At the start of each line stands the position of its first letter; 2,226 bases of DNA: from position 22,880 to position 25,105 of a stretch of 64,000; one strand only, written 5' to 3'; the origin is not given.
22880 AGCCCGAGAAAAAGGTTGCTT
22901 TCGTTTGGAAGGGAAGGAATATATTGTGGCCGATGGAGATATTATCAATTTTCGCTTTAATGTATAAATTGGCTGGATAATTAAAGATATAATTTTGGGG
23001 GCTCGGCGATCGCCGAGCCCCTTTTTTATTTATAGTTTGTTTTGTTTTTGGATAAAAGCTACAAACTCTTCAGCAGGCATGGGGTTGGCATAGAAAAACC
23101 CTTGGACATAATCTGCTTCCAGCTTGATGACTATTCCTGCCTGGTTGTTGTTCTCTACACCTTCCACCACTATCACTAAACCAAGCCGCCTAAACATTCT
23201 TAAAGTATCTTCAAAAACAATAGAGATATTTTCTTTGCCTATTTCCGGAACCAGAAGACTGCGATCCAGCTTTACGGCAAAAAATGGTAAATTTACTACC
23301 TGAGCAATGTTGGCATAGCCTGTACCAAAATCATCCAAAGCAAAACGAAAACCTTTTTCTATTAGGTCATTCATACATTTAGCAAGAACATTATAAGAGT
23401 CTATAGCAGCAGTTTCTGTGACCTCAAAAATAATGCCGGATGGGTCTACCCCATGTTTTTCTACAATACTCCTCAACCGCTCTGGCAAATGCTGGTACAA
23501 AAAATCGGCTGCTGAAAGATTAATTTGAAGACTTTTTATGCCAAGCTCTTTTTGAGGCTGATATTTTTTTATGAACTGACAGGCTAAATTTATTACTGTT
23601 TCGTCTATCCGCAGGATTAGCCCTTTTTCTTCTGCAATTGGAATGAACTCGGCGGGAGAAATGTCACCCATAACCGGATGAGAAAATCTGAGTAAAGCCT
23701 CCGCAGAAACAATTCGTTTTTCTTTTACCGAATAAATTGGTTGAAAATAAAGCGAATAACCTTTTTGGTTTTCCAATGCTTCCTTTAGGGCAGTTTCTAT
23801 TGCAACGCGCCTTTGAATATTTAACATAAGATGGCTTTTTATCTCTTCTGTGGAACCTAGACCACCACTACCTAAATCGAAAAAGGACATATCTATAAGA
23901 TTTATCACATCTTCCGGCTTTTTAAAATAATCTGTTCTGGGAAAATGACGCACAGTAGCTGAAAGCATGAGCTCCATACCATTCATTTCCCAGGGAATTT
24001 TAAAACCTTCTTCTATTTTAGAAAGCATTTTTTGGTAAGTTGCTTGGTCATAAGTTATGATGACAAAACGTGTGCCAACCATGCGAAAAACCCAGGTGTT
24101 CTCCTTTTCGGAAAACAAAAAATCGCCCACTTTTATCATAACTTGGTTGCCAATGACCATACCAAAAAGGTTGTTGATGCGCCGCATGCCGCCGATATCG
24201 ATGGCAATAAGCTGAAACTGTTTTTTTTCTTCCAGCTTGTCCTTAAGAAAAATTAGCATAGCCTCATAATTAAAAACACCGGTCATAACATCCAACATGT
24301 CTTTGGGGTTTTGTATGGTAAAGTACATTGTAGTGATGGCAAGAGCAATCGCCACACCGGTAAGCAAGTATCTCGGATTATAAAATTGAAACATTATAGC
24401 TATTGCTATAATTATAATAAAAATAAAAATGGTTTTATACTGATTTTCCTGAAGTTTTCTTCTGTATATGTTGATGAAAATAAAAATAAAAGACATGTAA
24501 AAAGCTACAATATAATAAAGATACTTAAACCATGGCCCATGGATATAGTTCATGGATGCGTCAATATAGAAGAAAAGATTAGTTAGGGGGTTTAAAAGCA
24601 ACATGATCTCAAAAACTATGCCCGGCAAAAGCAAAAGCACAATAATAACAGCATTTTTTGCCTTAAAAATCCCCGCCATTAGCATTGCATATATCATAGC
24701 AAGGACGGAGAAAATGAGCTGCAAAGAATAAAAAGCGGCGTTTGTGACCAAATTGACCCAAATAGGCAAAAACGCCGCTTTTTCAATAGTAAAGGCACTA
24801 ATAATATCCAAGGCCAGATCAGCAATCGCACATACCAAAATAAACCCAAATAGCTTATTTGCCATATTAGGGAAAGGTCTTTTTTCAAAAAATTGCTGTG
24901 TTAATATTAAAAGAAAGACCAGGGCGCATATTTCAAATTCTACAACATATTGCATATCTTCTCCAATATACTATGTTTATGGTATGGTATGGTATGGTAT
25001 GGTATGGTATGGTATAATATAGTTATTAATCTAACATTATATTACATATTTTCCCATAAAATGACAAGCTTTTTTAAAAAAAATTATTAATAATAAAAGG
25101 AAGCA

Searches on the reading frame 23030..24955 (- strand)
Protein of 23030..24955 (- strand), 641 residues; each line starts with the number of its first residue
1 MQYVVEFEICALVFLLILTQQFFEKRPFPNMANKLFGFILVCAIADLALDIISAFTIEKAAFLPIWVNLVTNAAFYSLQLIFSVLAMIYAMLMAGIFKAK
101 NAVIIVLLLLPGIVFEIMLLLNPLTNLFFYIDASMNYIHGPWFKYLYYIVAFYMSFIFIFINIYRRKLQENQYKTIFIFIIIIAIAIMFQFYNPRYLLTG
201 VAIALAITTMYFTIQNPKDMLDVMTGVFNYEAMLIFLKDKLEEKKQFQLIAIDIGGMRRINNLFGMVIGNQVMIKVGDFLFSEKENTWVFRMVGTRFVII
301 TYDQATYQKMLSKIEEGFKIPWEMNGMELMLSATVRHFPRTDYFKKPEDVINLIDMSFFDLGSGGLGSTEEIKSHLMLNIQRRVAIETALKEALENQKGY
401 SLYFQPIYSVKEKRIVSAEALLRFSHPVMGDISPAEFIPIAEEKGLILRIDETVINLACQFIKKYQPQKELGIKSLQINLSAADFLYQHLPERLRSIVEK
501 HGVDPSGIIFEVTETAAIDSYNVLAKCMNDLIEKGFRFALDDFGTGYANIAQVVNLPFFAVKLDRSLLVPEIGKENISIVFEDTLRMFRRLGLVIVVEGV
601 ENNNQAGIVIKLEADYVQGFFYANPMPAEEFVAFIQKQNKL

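Call 5: search_protein_families(library=pfam, proteins=[window:23030-24955:-])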
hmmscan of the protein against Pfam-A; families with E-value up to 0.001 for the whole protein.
window:23030-24955:- (641 aa): 2 families
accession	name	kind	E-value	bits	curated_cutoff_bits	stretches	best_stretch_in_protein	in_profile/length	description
PF00563.25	EAL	-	2.3e-59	201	31.3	1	389-625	3-236/236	EAL domain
PF00990.26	GGDEF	-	5.4e-09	36.5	23.8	1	221-355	3-148/161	Diguanylate cyclase, GGDEF domain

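Call 8: find_encoding_contigs(protein=window:23030-24955:-, flank=3000, max_places=10)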
Protein window:23030-24955:- (641 aa): 6 contigs read that carry it; 3 places shown.
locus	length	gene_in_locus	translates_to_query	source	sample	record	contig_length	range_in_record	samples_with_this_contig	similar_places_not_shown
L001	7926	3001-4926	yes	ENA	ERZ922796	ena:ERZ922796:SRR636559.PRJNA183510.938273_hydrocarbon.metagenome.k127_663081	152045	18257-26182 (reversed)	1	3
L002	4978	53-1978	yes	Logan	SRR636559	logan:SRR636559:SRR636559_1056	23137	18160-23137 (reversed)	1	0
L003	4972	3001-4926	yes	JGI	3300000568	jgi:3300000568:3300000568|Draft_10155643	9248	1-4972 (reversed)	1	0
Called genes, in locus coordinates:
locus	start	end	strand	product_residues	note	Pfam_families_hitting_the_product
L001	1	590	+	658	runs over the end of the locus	PF06808:DctM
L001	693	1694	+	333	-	PF16868:NMT1_3, PF12974:Phosphonate-bd, PF09084:NMT1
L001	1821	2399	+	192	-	PF02441:Flavoprotein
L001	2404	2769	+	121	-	PF21758:LpdD_chaperone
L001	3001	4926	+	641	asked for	PF00990:GGDEF, PF00563:EAL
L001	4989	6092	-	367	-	PF01926:MMR_HSR1, PF06071:YchF-GTPase_C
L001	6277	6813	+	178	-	PF00210:Ferritin (faint), PF02915:Rubrerythrin, PF23458:DUF7130 (weak), PF21349:RUBY_RBDX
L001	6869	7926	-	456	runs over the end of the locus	PF18073:Zn_ribbon_LapB, PF13481:AAA_25, PF03796:DnaB_C (faint), PF06745:ATPase, PF23442:DUF7125 (weak), PF05362:Lon_C (weak), PF13541:ChlI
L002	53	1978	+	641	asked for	PF00990:GGDEF, PF00563:EAL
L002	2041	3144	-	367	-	PF01926:MMR_HSR1, PF06071:YchF-GTPase_C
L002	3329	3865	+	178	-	PF00210:Ferritin (faint), PF02915:Rubrerythrin, PF23458:DUF7130 (weak), PF21349:RUBY_RBDX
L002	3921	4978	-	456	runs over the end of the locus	PF18073:Zn_ribbon_LapB, PF13481:AAA_25, PF03796:DnaB_C (faint), PF06745:ATPase, PF23442:DUF7125 (weak), PF05362:Lon_C (weak), PF13541:ChlI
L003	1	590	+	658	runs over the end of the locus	PF06808:DctM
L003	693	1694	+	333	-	PF16868:NMT1_3, PF12974:Phosphonate-bd, PF09084:NMT1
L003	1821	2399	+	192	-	PF02441:Flavoprotein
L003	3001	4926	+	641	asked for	PF00990:GGDEF, PF00563:EAL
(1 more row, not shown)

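Call 13: find_related_loci(query=window:23030-24955:-, collection=genome_contigs, flank=4000)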
Query window:23030-24955:- (641 aa) in genome_contigs; peptide patterns used: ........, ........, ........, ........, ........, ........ (x = any residue, [..] = any of these).
33 stretches matched a pattern; 12 encode a relative of the query (tblastn E <= 1e-3); 12 distinct loci.
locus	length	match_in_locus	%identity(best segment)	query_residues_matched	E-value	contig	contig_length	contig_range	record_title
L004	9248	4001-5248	26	222-635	4e-44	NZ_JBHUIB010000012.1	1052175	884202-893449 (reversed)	Thalassotalea euphylliae strain KCTC 42743 velvet_auto_127_12, whole genome shotgun sequence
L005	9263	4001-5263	28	222-637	2e-43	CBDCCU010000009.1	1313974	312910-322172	MAG: Aliikangiella sp. isolate 4812a46b-8195-46f5-a293-128f7a7e884f genome assembly, contig: contig_9, whole genome shot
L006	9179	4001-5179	28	249-639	3e-43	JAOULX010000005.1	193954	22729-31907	MAG: Gammaproteobacteria bacterium isolate 8_1_Jan_SF_Bin98 8_1_Jan_SF_Bin98_scaffold_19_c1, whole genome shotgun sequen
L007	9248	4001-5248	26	222-635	2e-42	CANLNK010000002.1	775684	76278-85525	uncultured Thalassotalea sp. isolate 454-G.fasta genome assembly, contig: NODE_2, whole genome shotgun sequence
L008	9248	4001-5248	26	222-635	1e-42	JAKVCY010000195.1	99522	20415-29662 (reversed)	MAG: Thalassotalea sp. isolate ALOHA_ZT_66 ZT-Thalassotalea-1_195, whole genome shotgun sequence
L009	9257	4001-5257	29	222-635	7e-43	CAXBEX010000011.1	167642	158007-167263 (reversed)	MAG TPA_asm: uncultured Colwellia sp. isolate ERR2762171_concoct_228 genome assembly, contig: ERZ3422408.131, whole geno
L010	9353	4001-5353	26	185-635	4e-40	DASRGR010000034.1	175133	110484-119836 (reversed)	MAG TPA_asm: Pseudolabrys sp. isolate SMAG_U10063 k141_1560566, whole genome shotgun sequence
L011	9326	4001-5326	29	195-628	8e-48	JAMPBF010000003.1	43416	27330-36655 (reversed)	MAG: Bacillota bacterium isolate NALB_7821a_28 Scaffold_#3__SCF_003___43416_bp, whole genome shotgun sequence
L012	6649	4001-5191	28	240-636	2e-35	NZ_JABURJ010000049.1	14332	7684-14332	MAG: Kangiella sp. isolate Bin_2 NODE_864_length_14332_cov_204.45, whole genome shotgun sequence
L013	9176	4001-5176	27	246-641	7e-28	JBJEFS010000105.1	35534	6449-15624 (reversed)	MAG: Anaeroplasma sp. isolate LOHA11_bin.045 NODE_376_length_35534_cov_8.561233, whole genome shotgun sequence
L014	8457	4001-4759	29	377-631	3e-27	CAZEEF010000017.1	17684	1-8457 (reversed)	MAG TPA_asm: uncultured Coxiellaceae bacterium isolate SRP200132_co1_512 genome assembly, contig: NODE_5507_length_17684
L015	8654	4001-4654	27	404-626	4e-13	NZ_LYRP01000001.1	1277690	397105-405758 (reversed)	Mangrovibacter phragmitis strain MP23 scaffold1.1, whole genome shotgun sequence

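Call 14: find_homologous_proteins(query=window:23030-24955:-, max_evalue=1e-30)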
Query window:23030-24955:- (641 aa): 168 proteins with E <= 1e-30 among 8000 candidates; the best 120 are listed.
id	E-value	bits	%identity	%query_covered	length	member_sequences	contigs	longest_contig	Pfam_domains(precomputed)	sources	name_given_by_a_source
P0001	0.0e+0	1382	98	100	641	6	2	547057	PF00563.26,PF00990.27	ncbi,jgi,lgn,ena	-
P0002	2.9e-205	702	52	100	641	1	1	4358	PF00563.26,PF00990.27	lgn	-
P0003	3.4e-204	698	49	100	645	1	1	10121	PF00563.26,PF00990.27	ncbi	-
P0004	4.2e-189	649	48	99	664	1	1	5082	PF00563.26,PF16927.12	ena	-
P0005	5.4e-189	648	48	100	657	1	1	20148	PF00563.26,PF00990.27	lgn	-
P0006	3.4e-182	626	47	100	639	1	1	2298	PF00563.26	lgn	-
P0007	1.6e-181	624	45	100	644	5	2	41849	PF00563.26,PF00990.27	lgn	-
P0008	3.8e-181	622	45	99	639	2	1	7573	PF00563.26,PF16927.12,PF00990.27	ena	-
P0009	4.3e-180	619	47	100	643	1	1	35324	PF00563.26,PF00990.27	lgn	-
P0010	6.3e-178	612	46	99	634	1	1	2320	PF00563.26,PF00990.27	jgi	-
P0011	2.9e-175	603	46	100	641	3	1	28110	PF00563.26,PF00990.27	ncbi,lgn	ncbi:MAG: EAL domain-containing protein [Oscillospiraceae bacterium]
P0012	2.7e-170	586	44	100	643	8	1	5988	PF00563.26,PF00990.27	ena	-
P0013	2.0e-168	580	46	100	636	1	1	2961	PF00563.26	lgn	-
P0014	4.6e-167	576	43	100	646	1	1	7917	PF00563.26,PF00990.27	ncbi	-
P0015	1.8e-166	574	43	100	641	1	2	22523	PF00563.26,PF00990.27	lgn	-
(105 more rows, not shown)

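Call 15: find_encoding_contigs(protein=P0001, flank=3000, max_places=10)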
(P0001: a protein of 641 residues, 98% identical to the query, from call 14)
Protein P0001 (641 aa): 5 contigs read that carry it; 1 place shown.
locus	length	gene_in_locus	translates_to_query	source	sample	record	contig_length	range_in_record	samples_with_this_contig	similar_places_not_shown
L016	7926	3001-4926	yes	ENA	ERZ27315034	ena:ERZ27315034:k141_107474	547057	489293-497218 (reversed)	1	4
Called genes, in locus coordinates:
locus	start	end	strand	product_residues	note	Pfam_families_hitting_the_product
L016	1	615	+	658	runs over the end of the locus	PF06808:DctM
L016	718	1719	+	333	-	PF16868:NMT1_3, PF12974:Phosphonate-bd, PF09084:NMT1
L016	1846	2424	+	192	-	PF02441:Flavoprotein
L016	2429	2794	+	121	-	PF21758:LpdD_chaperone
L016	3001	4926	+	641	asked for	PF00990:GGDEF, PF00563:EAL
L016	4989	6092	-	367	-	PF01926:MMR_HSR1, PF06071:YchF-GTPase_C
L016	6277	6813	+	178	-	PF00210:Ferritin (faint), PF02915:Rubrerythrin, PF23458:DUF7130 (weak), PF21349:RUBY_RBDX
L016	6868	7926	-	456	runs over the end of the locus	PF18073:Zn_ribbon_LapB, PF13481:AAA_25, PF03796:DnaB_C (faint), PF06745:ATPase, PF23442:DUF7125 (weak), PF05362:Lon_C (weak), PF13541:ChlI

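Call 16: list_cluster_members(proteins=[P0001])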
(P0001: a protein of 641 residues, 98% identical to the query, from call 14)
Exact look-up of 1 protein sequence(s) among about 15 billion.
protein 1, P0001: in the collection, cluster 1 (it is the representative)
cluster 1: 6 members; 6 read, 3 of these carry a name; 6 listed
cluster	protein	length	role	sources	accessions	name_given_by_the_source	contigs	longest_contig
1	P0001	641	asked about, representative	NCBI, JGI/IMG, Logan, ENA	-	-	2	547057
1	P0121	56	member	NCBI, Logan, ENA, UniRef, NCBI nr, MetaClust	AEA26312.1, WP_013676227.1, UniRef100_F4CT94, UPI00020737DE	hypothetical protein Psed_4149 [Pseudonocardia dioxanivorans CB1190] | Uncharacterized protein n=1 Tax=Pseudonocardia dioxanivorans (strain ATCC 55486 / DSM ... | hypothetical protein [Pseudonocardia dioxanivorans]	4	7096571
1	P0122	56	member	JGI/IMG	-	hypothetical protein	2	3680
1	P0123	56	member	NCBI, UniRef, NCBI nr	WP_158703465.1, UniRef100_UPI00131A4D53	hypothetical protein [Pseudonocardia dioxanivorans] | hypothetical protein n=1 Tax=Pseudonocardia dioxanivorans TaxID=240495 RepID=UPI00131A4D53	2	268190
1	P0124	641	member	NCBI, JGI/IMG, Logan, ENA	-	-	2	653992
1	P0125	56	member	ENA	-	-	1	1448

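Call 18: find_encoding_contigs(protein=P0124, flank=3000, max_places=10)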
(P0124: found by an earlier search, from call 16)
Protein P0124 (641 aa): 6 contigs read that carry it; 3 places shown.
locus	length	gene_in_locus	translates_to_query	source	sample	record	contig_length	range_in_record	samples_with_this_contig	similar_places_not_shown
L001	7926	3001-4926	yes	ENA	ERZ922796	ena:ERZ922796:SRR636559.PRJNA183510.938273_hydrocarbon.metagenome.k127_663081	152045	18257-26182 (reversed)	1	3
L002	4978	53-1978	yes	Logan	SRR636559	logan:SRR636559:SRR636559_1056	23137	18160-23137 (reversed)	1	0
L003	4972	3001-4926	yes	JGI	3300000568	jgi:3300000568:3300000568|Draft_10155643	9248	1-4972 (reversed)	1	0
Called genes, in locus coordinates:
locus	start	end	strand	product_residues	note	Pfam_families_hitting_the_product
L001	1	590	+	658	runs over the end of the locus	PF06808:DctM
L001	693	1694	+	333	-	PF16868:NMT1_3, PF12974:Phosphonate-bd, PF09084:NMT1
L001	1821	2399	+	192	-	PF02441:Flavoprotein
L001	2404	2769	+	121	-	PF21758:LpdD_chaperone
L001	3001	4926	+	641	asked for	PF00990:GGDEF, PF00563:EAL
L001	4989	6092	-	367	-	PF01926:MMR_HSR1, PF06071:YchF-GTPase_C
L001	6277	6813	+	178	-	PF00210:Ferritin (faint), PF02915:Rubrerythrin, PF23458:DUF7130 (weak), PF21349:RUBY_RBDX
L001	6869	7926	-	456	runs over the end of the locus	PF18073:Zn_ribbon_LapB, PF13481:AAA_25, PF03796:DnaB_C (faint), PF06745:ATPase, PF23442:DUF7125 (weak), PF05362:Lon_C (weak), PF13541:ChlI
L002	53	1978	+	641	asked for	PF00990:GGDEF, PF00563:EAL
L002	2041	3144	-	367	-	PF01926:MMR_HSR1, PF06071:YchF-GTPase_C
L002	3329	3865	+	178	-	PF00210:Ferritin (faint), PF02915:Rubrerythrin, PF23458:DUF7130 (weak), PF21349:RUBY_RBDX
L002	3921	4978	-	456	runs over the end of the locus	PF18073:Zn_ribbon_LapB, PF13481:AAA_25, PF03796:DnaB_C (faint), PF06745:ATPase, PF23442:DUF7125 (weak), PF05362:Lon_C (weak), PF13541:ChlI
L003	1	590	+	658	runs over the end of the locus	PF06808:DctM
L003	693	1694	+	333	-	PF16868:NMT1_3, PF12974:Phosphonate-bd, PF09084:NMT1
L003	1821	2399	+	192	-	PF02441:Flavoprotein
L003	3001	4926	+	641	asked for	PF00990:GGDEF, PF00563:EAL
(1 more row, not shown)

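Call 20: find_related_loci(query=window:23030-24955:-, collection=metagenome_contigs, flank=1500)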
Query window:23030-24955:- (641 aa) in metagenome_contigs; peptide patterns used: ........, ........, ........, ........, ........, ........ (x = any residue, [..] = any of these).
36 stretches matched a pattern; 3 encode a relative of the query (tblastn E <= 1e-3); 3 distinct loci.
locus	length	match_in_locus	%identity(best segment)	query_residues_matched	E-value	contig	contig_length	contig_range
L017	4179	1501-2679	28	249-639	4e-44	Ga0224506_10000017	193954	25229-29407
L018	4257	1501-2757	29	222-635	1e-43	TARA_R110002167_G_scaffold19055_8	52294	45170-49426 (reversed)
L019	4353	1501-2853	26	185-635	6e-41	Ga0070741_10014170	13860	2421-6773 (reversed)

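Call 27: search_protein_families(library=ncbifam, proteins=[window:23030-24955:-])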
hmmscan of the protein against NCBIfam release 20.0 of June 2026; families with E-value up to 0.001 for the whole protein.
window:23030-24955:- (641 aa): 22 families
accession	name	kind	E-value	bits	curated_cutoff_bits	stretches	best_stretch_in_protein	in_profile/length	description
NF045675.1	PhdiestaseDibA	equivalog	2.4e-64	217.8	980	1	241-631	229-621/623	phosphodiesterase DibA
NF008467.0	PRK11359.1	equivalog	6.5e-58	196.4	857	1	221-638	378-795/800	oxygen-sensing cyclic-di-GMP phosphodiesterase DosP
NF052458.1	PhdiestGepA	equivalog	2.2e-55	188.2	1200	1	221-631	427-837/840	phosphodiesterase GepA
NF007474.0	PRK10060.1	equivalog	1.2e-53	182.3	782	1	222-640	240-659/663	cyclic di-GMP phosphodiesterase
NF053781.1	cdiGMPphdstlr2612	equivalog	7.4e-49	166.3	1600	1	243-637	869-1267/1268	Tlr1612 family c-di-GMP phosphodiesterase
NF052596.1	RR_EAL_PvrR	equivalog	1.4e-40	139.1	580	1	386-638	143-392/398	response regulator cyclic di-GMP phosphodiesterase PvrR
NF008807.1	PRK11829.1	equivalog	2.6e-39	134.9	733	1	374-633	404-660/670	biofilm formation regulator HmsP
NF007839.0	PRK10551.1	equivalog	7.7e-38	130.3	461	1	368-639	248-514/518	cyclic di-GMP phosphodiesterase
NF045673.1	c-di-GMPRcptLapD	equivalog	8.5e-20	70.6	1020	1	221-627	238-646/647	cyclic di-GMP receptor LapD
NF052265.1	EAL_dom_RimA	equivalog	4.1e-18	65.6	430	1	397-626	14-234/248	S6 modification regulatory phosphodiesterase RimA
NF051880.1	FlagAsmCDGMPTipF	equivalog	8.9e-18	64.3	600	1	380-630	143-398/421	flagella assembly cyclic-di-GMP phosphodiesterase TipF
NF007298.0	PRK09776.1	equivalog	1.5e-15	56.2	1135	1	319-635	794-1106/1111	diguanylate cyclase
NF008617.0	PRK11596.1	equivalog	7.9e-15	54.8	190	1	396-632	26-249/255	cyclic-guanylate-specific phosphodiesterase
NF051476.1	CDiGphdiTpdA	equivalog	6.9e-12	44.9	1000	1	375-623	336-568/570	cyclic di-GMP phosphodiesterase TpdA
NF008281.1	PRK11059.1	equivalog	1e-07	30.7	663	1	390-626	401-630/633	RNase E specificity factor CsrD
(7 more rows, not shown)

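Call 32: find_encoding_contigs(protein=P0003, flank=2500, max_places=3)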
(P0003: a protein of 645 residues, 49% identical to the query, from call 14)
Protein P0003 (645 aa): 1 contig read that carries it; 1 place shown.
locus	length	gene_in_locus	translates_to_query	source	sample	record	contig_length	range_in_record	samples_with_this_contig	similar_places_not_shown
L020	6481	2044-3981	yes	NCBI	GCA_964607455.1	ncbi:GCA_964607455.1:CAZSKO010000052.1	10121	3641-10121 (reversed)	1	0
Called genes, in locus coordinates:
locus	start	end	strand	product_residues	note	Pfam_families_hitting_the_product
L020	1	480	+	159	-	?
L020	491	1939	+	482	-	PF00395:SLH (faint)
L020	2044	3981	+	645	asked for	PF00990:GGDEF, PF00563:EAL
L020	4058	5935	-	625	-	PF00884:Sulfatase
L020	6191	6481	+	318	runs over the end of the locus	PF00890:FAD_binding_2, PF01266:DAO (faint), PF01494:FAD_binding_3 (weak), PF03486:HI0933_like (faint), PF07992:Pyr_redox_2, PF13450:NAD_binding_8, PF13738:Pyr_redox_3 (faint)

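Call 33: find_encoding_contigs(protein=P0005, flank=2500, max_places=3)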
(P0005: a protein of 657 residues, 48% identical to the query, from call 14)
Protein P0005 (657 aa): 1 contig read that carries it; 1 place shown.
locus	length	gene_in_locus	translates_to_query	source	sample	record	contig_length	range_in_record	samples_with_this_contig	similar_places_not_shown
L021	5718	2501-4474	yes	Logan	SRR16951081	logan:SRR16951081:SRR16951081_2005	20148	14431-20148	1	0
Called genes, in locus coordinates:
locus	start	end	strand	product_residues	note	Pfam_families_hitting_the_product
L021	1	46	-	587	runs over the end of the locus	PF17297:PEPCK_N, PF00821:PEPCK_GTP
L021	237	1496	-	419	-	PF00464:SHMT, PF00155:Aminotran_1_2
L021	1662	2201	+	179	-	-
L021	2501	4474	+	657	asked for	PF00990:GGDEF (weak), PF00563:EAL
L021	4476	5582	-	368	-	-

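Call 42: find_encoding_contigs(protein=P0001, flank=200, max_places=10)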
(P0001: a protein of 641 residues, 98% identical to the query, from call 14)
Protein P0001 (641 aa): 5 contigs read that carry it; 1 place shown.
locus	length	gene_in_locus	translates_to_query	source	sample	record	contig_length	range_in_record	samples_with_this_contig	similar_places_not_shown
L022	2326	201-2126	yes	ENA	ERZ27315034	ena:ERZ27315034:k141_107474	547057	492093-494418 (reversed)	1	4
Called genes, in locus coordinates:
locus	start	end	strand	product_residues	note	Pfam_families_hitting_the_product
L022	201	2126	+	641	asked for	PF00990:GGDEF, PF00563:EAL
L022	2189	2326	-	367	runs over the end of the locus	PF01926:MMR_HSR1, PF06071:YchF-GTPase_C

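Call 48: find_encoding_contigs(protein=P0002, flank=1500, max_places=2)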
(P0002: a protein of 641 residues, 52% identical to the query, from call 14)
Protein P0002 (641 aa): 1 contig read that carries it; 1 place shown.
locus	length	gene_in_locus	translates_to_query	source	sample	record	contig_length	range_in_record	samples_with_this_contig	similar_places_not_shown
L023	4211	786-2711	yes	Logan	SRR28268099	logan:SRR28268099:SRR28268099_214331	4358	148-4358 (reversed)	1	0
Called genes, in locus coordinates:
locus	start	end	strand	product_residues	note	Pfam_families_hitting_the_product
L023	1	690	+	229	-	?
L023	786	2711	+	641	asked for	PF00990:GGDEF (weak), PF00563:EAL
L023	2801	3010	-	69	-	-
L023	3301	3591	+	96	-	PF00166:Cpn10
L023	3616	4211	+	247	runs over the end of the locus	?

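Call 49: find_encoding_contigs(protein=P0007, flank=1500, max_places=2)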
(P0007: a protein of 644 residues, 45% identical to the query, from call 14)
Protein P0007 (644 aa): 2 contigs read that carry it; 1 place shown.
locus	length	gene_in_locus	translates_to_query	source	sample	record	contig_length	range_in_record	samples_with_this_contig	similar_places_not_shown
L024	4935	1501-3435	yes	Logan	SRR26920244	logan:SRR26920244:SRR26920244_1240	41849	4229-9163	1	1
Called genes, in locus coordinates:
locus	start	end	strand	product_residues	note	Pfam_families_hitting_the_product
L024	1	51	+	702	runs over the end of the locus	PF12437:GSIII_N, PF00120:Gln-synt_C, PF18318:Gln-synt_C-ter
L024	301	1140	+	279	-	PF12695:Abhydrolase_5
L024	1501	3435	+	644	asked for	PF00990:GGDEF (weak), PF00563:EAL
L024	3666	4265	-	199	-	PF01381:HTH_3, PF13560:HTH_31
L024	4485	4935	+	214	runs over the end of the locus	-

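Call 50: find_encoding_contigs(protein=P0011, flank=1500, max_places=2)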
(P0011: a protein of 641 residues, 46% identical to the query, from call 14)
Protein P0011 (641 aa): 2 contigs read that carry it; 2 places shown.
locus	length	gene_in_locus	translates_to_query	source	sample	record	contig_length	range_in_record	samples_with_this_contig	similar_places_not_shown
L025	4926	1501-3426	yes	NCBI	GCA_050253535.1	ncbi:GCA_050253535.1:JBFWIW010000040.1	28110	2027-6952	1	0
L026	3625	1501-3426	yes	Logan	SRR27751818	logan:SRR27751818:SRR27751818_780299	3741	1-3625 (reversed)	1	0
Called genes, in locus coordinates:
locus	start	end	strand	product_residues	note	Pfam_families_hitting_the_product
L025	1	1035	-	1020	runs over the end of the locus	PF20585:Pectate_lyase_5 (weak)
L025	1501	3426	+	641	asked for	PF00990:GGDEF, PF00563:EAL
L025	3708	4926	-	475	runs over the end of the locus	PF01235:Na_Ala_symp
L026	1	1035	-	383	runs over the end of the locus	?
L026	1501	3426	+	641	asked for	PF00990:GGDEF, PF00563:EAL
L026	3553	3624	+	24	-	?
